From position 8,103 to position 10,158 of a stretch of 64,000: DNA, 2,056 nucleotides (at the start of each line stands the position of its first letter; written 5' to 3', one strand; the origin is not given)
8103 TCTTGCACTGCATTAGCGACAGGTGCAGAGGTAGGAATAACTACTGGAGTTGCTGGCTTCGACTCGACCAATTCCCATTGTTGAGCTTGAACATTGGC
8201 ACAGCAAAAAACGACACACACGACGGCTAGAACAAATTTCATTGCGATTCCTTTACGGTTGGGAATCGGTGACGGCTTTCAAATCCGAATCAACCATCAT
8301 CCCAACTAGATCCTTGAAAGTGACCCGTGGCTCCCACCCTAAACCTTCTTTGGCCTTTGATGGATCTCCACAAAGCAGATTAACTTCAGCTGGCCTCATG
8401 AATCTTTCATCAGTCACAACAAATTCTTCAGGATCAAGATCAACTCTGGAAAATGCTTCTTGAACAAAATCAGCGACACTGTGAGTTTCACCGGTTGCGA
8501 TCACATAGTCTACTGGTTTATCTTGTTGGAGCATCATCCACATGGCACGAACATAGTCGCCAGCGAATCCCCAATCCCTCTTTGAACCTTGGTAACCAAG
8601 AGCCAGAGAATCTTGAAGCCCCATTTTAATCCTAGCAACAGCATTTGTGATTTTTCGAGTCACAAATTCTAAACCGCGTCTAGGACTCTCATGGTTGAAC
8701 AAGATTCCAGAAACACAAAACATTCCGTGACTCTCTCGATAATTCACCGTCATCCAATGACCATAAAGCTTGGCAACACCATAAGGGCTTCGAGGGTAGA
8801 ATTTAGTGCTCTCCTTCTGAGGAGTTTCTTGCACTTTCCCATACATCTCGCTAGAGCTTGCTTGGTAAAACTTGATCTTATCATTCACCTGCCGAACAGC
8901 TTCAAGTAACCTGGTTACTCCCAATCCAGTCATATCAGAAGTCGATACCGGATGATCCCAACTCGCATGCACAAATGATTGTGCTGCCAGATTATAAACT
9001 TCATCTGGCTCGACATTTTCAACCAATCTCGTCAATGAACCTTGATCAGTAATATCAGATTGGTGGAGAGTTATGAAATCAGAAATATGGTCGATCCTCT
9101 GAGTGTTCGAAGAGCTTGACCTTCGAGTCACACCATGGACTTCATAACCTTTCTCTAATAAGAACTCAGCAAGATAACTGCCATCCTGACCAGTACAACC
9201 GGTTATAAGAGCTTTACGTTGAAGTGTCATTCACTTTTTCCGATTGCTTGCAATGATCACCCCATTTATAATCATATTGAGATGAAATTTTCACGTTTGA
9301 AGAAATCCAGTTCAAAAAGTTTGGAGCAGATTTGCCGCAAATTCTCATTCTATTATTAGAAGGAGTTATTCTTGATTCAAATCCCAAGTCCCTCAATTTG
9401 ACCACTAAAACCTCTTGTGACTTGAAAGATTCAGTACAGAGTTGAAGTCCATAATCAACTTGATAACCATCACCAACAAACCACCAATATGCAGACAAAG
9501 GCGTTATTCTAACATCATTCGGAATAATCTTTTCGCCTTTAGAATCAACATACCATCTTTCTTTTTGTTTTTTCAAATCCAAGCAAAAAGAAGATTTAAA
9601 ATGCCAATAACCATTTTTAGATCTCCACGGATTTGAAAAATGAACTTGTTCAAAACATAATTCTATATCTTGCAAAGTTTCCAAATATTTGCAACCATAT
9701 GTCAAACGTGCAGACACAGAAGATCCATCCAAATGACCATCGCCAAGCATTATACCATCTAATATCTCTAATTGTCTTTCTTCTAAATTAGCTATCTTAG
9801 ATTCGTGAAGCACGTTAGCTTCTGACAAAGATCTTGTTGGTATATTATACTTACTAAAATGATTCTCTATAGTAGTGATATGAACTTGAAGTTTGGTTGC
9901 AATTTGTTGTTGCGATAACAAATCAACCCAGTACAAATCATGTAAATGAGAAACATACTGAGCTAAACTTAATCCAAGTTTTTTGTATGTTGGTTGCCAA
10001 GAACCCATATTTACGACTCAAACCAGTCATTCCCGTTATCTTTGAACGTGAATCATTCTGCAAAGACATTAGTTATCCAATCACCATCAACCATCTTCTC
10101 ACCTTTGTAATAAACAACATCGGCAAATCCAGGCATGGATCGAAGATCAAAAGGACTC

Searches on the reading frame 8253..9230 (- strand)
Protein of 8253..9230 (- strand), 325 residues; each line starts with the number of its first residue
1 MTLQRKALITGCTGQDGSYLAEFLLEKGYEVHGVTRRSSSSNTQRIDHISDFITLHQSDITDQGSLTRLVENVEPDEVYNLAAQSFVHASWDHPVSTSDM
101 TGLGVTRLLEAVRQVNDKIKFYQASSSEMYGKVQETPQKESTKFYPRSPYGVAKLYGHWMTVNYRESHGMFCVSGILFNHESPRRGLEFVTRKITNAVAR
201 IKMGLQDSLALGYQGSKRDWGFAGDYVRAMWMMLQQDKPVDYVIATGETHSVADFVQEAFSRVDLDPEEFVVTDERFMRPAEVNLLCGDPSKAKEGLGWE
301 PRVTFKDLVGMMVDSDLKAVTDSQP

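Call 8: search_protein_families(library=pfam, proteins=[window:8253-9230:-], max_evalue=0.05)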
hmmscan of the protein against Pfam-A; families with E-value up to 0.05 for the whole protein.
window:8253-9230:- (325 aa): 7 families
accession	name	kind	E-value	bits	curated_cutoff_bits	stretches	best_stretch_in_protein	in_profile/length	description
PF16363.11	GDP_Man_Dehyd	-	1.5e-135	452.4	27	1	8-312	1-332/332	GDP-mannose 4,6 dehydratase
PF01370.27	Epimerase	-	1.3e-72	244.6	20.9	1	7-245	1-240/240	NAD dependent epimerase/dehydratase family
PF04321.23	RmlD_sub_bind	-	3.4e-12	46.5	27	1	6-177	2-152/287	RmlD substrate binding domain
PF05368.20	NmrA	-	3.6e-05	23.9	27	1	6-74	4-71/298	NmrA-like family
PF08659.16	KR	-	0.004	17.5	22.6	1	8-76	4-78/180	KR domain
PF13460.12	NAD_binding_10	-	0.011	16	27.2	1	11-82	1-68/184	NAD(P)H-binding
PF00106.31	adh_short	-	0.017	15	26.6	1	6-74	2-72/195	short chain dehydrogenase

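Call 9: search_protein_families(library=ncbifam, proteins=[window:8253-9230:-], max_evalue=0.05)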
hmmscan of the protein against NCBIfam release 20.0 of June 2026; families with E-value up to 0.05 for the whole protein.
window:8253-9230:- (325 aa): 41 families (the best 25 are shown)
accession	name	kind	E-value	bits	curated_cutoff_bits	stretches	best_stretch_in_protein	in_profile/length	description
TIGR01472.1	gmd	equivalog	4.6e-136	453.5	415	1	6-319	2-341/342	GDP-mannose 4,6-dehydratase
TIGR01181.1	dTDP_gluc_dehyt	equivalog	2.9e-33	115.3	365.1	1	7-310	2-305/321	dTDP-glucose 4,6-dehydratase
TIGR04180.1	EDH_00030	hypoth_equivalog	6.6e-30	104.2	475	1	8-303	2-296/297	NAD-dependent 4,6-dehydratase LegB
TIGR02622.1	CDP_4_6_dhtase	equivalog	2e-25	89.7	278.45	2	4-154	4-158/352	CDP-glucose 4,6-dehydratase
TIGR01179.1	galE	equivalog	1.1e-23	83.6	262.3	2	7-179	2-175/332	UDP-glucose 4-epimerase GalE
NF007582.0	PRK10217.1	equivalog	5.2e-15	55.4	698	1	5-245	2-252/355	dTDP-glucose 4,6-dehydratase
NF007956.0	PRK10675.1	subfamily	9.5e-14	51.3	394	1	6-306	2-319/338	UDP-glucose 4-epimerase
NF007490.0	PRK10084.1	subfamily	1.1e-12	47.6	649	1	6-309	2-327/361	dTDP-glucose 4,6-dehydratase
NF043036.1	ErythonDh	equivalog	1.8e-11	43.8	325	1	6-164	2-163/321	D-erythronate dehydrogenase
TIGR01214.1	rmlD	equivalog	7.2e-09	35.1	224.05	1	7-191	2-164/285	dTDP-4-dehydrorhamnose reductase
NF052578.1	StrlDmthSdmBMthl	equivalog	6.7e-07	29.4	600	1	7-163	3-147/328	sterol demethylase protein SdmB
TIGR03466.1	HpnA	hypoth_equivalog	3.9e-06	26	367.65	1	6-146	2-134/327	hopanoid-associated sugar epimerase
NF011728.1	PRK15181.1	equivalog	4.6e-06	25.9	760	1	6-163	17-178/348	Vi polysaccharide biosynthesis UDP-N-acetylglucosaminuronic acid C-4 epimerase TviC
TIGR01777.1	yfcH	hypoth_equivalog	1.5e-05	24.7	207.35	1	8-142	2-128/292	TIGR01777 family oxidoreductase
NF050030.1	thlkprotThyD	equivalog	2.4e-05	23.7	400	1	6-136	2-133/305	thylakoid membrane protein ThyD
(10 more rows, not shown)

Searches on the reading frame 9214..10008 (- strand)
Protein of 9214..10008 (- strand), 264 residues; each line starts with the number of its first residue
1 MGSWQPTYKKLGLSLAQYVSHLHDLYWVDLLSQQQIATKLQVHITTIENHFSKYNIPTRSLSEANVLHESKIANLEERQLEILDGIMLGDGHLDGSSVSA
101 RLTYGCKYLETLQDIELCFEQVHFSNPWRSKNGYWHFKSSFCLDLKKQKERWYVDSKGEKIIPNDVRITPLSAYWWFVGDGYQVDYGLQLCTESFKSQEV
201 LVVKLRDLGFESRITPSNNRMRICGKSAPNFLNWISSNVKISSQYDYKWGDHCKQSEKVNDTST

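Call 68: search_protein_families(library=pfam, proteins=[window:9214-10008:-], max_evalue=0.01)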
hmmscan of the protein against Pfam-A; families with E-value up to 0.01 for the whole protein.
window:9214-10008:- (264 aa): 1 family
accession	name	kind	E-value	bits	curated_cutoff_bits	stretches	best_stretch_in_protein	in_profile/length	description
PF03161.18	LAGLIDADG_2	-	5.7e-12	46.3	25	1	81-223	2-158/168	LAGLIDADG DNA endonuclease family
